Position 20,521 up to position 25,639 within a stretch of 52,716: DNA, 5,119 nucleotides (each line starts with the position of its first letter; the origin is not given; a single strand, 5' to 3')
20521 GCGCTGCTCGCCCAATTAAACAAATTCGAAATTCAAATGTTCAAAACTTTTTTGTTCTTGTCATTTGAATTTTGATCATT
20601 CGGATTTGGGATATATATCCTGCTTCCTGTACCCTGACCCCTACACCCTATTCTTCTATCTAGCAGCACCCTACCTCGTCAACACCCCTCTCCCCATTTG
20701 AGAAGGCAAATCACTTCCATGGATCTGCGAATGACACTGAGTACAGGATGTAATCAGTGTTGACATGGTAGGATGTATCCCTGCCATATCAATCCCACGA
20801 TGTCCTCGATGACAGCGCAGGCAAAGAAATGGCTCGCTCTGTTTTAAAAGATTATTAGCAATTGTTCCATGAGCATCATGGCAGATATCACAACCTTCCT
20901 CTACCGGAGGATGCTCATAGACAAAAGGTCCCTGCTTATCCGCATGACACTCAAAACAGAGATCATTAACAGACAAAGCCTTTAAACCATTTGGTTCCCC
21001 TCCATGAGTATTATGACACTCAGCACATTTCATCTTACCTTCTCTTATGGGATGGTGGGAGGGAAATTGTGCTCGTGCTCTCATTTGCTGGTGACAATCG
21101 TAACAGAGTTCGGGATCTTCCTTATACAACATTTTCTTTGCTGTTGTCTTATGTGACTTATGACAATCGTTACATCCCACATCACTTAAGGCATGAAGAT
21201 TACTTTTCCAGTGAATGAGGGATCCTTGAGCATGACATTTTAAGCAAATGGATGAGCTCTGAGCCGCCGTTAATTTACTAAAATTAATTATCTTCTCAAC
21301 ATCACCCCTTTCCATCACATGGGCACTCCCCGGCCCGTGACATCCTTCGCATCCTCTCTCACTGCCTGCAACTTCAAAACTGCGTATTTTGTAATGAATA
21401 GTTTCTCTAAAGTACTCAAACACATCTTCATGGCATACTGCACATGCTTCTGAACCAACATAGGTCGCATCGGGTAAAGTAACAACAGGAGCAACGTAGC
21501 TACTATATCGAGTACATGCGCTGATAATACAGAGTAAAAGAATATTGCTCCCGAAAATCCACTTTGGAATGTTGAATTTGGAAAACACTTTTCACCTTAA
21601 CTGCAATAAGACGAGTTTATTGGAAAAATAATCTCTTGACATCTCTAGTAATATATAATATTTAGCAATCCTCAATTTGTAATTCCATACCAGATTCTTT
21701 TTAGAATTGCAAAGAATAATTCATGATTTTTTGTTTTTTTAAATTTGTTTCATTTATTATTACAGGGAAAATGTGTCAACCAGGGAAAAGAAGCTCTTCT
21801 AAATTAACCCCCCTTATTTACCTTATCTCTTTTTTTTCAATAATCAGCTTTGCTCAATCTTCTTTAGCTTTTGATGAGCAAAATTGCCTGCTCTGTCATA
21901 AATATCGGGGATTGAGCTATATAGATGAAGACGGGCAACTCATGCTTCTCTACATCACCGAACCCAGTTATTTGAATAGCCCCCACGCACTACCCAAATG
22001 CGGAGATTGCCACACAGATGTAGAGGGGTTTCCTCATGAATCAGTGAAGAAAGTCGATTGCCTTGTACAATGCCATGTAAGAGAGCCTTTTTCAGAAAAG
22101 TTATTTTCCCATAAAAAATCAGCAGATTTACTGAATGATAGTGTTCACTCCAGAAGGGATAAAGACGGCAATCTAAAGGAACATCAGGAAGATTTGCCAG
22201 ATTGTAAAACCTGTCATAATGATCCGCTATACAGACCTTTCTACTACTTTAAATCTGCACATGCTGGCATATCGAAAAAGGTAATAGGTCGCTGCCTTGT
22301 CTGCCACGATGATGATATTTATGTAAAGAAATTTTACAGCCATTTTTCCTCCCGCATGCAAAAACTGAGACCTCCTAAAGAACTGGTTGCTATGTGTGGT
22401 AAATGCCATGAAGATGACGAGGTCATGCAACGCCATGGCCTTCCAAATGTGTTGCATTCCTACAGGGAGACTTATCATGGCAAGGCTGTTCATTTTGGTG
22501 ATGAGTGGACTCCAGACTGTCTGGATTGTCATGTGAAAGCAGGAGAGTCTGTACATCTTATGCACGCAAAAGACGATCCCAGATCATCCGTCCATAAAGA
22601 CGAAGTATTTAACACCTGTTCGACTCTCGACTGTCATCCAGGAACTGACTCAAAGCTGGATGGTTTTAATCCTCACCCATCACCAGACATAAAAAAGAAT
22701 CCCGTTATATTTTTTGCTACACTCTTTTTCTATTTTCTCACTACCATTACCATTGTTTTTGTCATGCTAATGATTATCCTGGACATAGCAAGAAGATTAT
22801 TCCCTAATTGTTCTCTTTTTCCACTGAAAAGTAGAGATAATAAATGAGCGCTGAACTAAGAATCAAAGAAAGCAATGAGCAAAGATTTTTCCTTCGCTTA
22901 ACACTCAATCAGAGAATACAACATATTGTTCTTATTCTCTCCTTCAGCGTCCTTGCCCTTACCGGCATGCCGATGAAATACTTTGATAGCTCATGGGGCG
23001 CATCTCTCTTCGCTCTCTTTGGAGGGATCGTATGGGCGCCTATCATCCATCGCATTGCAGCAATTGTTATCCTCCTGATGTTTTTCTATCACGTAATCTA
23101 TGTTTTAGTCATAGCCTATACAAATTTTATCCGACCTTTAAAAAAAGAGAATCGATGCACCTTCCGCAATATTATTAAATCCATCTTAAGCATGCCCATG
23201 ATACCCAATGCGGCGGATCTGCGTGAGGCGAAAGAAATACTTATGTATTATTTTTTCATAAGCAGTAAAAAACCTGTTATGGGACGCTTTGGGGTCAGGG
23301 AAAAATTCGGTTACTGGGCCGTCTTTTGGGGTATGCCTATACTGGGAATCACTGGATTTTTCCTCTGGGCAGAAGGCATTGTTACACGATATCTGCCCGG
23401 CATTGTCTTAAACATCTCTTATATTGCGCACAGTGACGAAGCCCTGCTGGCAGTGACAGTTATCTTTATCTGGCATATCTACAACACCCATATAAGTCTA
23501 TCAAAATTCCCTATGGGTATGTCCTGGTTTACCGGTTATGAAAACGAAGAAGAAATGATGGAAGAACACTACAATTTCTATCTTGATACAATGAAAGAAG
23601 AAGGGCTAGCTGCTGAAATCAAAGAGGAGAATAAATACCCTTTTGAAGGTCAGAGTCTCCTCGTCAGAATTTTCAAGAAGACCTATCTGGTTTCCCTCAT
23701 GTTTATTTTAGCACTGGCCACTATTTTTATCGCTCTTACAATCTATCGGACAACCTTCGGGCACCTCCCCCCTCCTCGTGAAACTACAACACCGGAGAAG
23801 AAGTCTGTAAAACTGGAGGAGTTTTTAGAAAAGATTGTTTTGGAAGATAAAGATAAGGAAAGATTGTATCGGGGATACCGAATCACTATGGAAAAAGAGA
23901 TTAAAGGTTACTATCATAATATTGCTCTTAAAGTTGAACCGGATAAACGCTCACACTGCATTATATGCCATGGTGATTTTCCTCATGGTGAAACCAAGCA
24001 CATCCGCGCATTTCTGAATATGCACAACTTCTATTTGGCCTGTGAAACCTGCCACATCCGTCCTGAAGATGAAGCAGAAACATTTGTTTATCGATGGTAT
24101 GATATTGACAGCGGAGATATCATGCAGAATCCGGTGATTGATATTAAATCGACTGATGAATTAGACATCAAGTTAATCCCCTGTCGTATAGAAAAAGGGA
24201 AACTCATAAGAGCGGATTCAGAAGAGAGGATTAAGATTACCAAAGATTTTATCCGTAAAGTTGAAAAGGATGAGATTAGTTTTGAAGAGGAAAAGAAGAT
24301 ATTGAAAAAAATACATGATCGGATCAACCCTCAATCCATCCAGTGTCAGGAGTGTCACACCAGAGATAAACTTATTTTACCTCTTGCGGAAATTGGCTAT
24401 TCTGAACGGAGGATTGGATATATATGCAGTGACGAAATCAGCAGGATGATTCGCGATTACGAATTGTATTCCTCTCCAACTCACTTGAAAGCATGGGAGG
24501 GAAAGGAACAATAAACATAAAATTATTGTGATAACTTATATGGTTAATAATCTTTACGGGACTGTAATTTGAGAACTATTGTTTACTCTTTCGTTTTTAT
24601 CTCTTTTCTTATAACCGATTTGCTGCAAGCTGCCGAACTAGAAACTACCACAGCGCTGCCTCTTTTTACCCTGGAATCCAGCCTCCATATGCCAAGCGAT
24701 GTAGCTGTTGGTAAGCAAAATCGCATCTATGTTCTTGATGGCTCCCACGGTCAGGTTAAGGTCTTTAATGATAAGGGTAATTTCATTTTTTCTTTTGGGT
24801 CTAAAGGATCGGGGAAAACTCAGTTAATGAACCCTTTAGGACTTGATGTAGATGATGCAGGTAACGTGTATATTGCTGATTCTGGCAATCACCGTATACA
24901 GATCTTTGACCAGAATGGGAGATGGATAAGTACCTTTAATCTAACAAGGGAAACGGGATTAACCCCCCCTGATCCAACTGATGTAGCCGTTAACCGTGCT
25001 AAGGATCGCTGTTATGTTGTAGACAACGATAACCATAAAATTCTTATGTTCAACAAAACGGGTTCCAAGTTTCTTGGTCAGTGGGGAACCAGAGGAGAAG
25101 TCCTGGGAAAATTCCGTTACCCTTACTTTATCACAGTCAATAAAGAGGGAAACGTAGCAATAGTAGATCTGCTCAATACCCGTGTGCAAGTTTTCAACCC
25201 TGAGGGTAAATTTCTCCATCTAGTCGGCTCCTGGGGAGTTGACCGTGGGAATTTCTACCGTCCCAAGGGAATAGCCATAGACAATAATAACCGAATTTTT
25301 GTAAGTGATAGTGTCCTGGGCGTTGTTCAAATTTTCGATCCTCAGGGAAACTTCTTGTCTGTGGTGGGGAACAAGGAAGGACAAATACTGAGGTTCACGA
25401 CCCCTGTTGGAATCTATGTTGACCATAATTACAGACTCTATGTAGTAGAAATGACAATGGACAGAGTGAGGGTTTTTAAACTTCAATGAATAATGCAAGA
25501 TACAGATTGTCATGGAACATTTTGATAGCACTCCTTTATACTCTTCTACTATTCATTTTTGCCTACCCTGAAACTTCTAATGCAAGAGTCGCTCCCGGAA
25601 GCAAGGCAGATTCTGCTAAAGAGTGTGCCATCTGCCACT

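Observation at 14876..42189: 27-kb c-type heme island with roughly 106 canonical CXXCH motifs in 12 ORFs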

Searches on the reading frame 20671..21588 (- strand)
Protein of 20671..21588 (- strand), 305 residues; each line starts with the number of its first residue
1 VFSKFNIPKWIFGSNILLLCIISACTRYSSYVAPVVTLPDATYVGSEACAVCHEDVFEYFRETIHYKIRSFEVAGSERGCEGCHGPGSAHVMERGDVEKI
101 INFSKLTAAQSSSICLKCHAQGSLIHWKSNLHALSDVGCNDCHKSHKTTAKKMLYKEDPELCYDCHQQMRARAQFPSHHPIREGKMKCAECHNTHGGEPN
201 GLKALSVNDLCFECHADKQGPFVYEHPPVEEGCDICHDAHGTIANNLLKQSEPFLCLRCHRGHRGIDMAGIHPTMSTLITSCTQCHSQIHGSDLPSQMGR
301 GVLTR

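Call 4: search_protein_families(library=pfam, proteins=[window:20671-21588:-], max_evalue=0.01)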
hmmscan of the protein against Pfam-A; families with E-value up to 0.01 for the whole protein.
window:20671-21588:- (305 aa): 7 families
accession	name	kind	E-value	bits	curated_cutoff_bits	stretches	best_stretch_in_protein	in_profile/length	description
PF09699.15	Paired_CXXCH_1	-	2e-37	127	20.6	3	226-263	1-39/41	Doubled CXXCH motif (Paired_CXXCH_1)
PF14522.11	Cytochrome_C7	-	2e-12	47.2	24.8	2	46-119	13-66/67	Cytochrome c7 and related cytochrome c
PF22678.1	Cytochrom_c_NrfB-like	-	2.6e-11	44.3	27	2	80-152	1-74/89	Cytochrome c-type protein NrfB-like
PF14537.11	Cytochrom_c3_2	-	3.6e-11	43.8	25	1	132-215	2-78/79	Cytochrome c3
PF22113.1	Mtrc-MtrF_II-IV_dom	-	4.2e-08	33.4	30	0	69-121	73-129/176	Outer membrane cytochrome MtrC/MtrF-like, domains II/IV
PF13435.11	Cytochrome_C554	-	0.002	19.5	20.8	1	101-143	37-83/84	Cytochrome c554 and c-prime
PF25206.1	DUF7836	-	0.0031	17.7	26.7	0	186-218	8-40/59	Domain of unknown function (DUF7836)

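Call 20: search_solved_structures(query=window:20671-21588:-, max_evalue=0.01)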
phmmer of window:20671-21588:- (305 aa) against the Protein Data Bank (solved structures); distinct sequences matched with E-value up to 0.01: 7.
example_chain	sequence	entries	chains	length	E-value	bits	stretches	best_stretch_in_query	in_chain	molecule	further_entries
6r2q_A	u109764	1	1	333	1.5e-44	155.9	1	44-296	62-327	Cystathionine beta-synthase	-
6i5b_A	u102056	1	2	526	9.9e-09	38.2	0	112-218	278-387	Uncharacterized protein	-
2ozy_A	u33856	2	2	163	7.4e-07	32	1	79-177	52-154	Cytochrome c-type protein nrfB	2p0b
6qvm_A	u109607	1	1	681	0.00026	23.7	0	78-168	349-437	Multiheme cytochrome cf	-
5ze8_A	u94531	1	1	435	0.0043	19.7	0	111-194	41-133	cytochrome c552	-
1qdb_A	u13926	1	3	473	0.0062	19.2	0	48-174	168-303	CYTOCHROME C NITRITE REDUCTASE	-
6lod_A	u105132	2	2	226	0.0063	19.1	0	117-168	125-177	MULTIHEME_CYTC domain-containing protein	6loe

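Call 30: search_protein_families(library=ncbifam, proteins=[window:20671-21588:-], max_evalue=0.001)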
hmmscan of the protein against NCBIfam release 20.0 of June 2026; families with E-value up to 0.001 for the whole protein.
window:20671-21588:- (305 aa): 6 families
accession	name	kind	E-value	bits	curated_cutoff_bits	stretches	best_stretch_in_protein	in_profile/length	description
NF041028.1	decahem_GSU2203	exception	9.5e-110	366.7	325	1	20-298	10-307/317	GSU2203 family decaheme c-type cytochrome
TIGR03508.1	decahem_SO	subfamily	3.3e-78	262.7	192.2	1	45-295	1-257/258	DmsE family decaheme c-type cytochrome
TIGR01905.1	paired_CXXCH_1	subfamily_domain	9.4e-33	111.9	25.2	3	226-263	1-39/41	doubled CXXCH domain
TIGR03153.1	cytochr_NrfH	equivalog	1.4e-06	28.4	134.2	0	108-156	24-71/138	cytochrome c nitrite reductase small subunit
NF041198.1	UshA_like_PCGU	equivalog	2e-06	26.7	275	1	79-121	474-510/519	UshA-like (seleno)protein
NF047727.1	4hemeCytCCctA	equivalog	9.6e-05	22.5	180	0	128-218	30-107/109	tetraheme c-type cytochrome CctA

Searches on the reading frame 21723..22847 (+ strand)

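Call 4: search_protein_families(library=pfam, proteins=[window:21723-22847:+], max_evalue=0.01)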
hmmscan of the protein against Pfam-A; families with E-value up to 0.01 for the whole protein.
window:21723-22847:+ (374 aa): 2 families
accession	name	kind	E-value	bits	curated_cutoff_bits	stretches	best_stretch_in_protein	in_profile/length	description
PF14522.11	Cytochrome_C7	-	2.1e-07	31.1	24.8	1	50-118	11-66/67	Cytochrome c7 and related cytochrome c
PF14537.11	Cytochrom_c3_2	-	0.0086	17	25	0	154-231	2-66/79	Cytochrome c3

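Call 30: search_protein_families(library=ncbifam, proteins=[window:21723-22847:+], max_evalue=0.001)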
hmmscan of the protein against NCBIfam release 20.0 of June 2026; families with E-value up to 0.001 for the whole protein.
window:21723-22847:+ (374 aa): 0 families

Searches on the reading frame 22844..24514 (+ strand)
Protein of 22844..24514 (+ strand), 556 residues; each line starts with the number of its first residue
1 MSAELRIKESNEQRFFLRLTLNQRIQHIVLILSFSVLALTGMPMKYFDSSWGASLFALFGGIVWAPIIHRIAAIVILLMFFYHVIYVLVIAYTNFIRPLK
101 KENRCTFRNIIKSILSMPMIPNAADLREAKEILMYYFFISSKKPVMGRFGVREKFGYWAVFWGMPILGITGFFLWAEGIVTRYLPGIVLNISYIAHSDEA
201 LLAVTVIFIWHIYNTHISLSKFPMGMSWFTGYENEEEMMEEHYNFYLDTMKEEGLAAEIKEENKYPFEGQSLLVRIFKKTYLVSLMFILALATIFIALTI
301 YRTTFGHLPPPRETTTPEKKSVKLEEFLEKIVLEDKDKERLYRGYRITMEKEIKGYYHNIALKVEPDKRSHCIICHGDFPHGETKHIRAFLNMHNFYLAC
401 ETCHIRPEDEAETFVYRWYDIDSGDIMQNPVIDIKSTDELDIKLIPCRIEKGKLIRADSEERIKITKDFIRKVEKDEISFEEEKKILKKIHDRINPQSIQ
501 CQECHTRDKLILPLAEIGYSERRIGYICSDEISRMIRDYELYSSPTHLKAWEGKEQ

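Call 4: search_protein_families(library=pfam, proteins=[window:22844-24514:+], max_evalue=0.01)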
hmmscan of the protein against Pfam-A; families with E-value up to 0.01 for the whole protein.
window:22844-24514:+ (556 aa): 3 families
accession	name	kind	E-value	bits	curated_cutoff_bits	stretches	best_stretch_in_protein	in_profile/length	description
PF01292.26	Ni_hydr_CYTB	-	2.4e-07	31.1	30.1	1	22-213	5-160/179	Prokaryotic cytochrome b561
PF14537.11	Cytochrom_c3_2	-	0.0053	17.6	25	0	367-406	24-66/79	Cytochrome c3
PF14522.11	Cytochrome_C7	-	0.0085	16.3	24.8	0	368-405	12-49/67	Cytochrome c7 and related cytochrome c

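Call 30: search_protein_families(library=ncbifam, proteins=[window:22844-24514:+], max_evalue=0.001)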
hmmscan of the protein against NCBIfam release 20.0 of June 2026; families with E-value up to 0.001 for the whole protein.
window:22844-24514:+ (556 aa): 2 families
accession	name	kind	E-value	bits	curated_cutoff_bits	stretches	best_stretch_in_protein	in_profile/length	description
TIGR01583.1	formate-DH-gamm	equivalog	7.9e-09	35.8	115.85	1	118-249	73-201/204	formate dehydrogenase subunit gamma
TIGR04315.1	octaheme_Shew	subfamily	1.8e-07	30.6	375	1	349-425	197-271/440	tetrathionate reductase family octaheme c-type cytochrome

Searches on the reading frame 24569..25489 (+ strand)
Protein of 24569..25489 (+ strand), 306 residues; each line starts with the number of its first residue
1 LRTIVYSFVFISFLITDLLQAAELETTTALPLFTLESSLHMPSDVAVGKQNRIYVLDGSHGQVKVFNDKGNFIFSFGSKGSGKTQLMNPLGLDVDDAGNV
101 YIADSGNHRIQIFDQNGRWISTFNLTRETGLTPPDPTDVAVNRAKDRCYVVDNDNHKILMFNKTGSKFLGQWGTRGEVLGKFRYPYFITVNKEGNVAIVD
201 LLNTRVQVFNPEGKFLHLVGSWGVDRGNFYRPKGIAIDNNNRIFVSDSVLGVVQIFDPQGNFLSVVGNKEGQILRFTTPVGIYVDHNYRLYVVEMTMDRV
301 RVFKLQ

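Call 4: search_protein_families(library=pfam, proteins=[window:24569-25489:+], max_evalue=0.01)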
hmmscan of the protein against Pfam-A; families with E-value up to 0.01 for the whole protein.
window:24569-25489:+ (306 aa): 10 families
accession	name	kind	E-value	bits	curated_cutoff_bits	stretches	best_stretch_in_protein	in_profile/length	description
PF01436.27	NHL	-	4.3e-31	105.8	20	3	86-113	1-28/28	NHL repeat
PF17170.10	DUF5128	-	1.4e-20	74.2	22.9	2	28-125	31-130/321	6-bladed beta-propeller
PF25021.1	TEN_NHL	-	1.1e-10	41.5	27.1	0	83-134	138-186/357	Teneurin NHL domain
PF08450.18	SGL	-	5e-07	30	26.3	0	87-124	184-221/246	SMP-30/Gluconolactonase/LRE-like region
PF16288.11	DUF4934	-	4.3e-06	27.2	27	0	26-120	9-101/102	Domain of unknown function (DUF4934)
PF22701.2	Mala_s_1-like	-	7.1e-05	23.1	27.5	1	42-175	1-127/195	Mal s 1 allergenic protein-like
PF06739.17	SBBP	-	0.00029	21.1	20.5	0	88-103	14-29/38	Beta-propeller repeat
PF13449.12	Phytase-like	-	0.00089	19.7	27.6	0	91-143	72-124/284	Esterase-like activity of phytase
PF18975.6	DUF5711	-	0.0029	17.4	26.3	0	43-126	58-135/344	Family of unknown function (DUF5711)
PF09000.15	Cytotoxic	-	0.0039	17.9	22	0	48-79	34-65/80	Cytotoxic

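Call 30: search_protein_families(library=ncbifam, proteins=[window:24569-25489:+], max_evalue=0.001)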
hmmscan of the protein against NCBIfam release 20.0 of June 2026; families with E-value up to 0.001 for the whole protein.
window:24569-25489:+ (306 aa): 4 families
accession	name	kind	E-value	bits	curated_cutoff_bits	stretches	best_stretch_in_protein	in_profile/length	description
NF035926.1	scyF_NHL_VPEP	equivalog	1.4e-51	175.8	350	2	144-269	161-286/376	scytonemin biosynthesis PEP-CTERM protein ScyF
NF033206.1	ScyE_fam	subfamily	4.3e-11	42.9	80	0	84-109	5-30/333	ScyD/ScyE family protein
NF047780.1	LIC12708_fam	subfamily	5.8e-11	41.9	150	0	63-133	158-230/391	LIC_12708 family protein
TIGR04183.1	Por_Secre_tail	domain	8.9e-05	22.4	23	0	239-284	9-55/72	T9SS type A sorting domain-containing protein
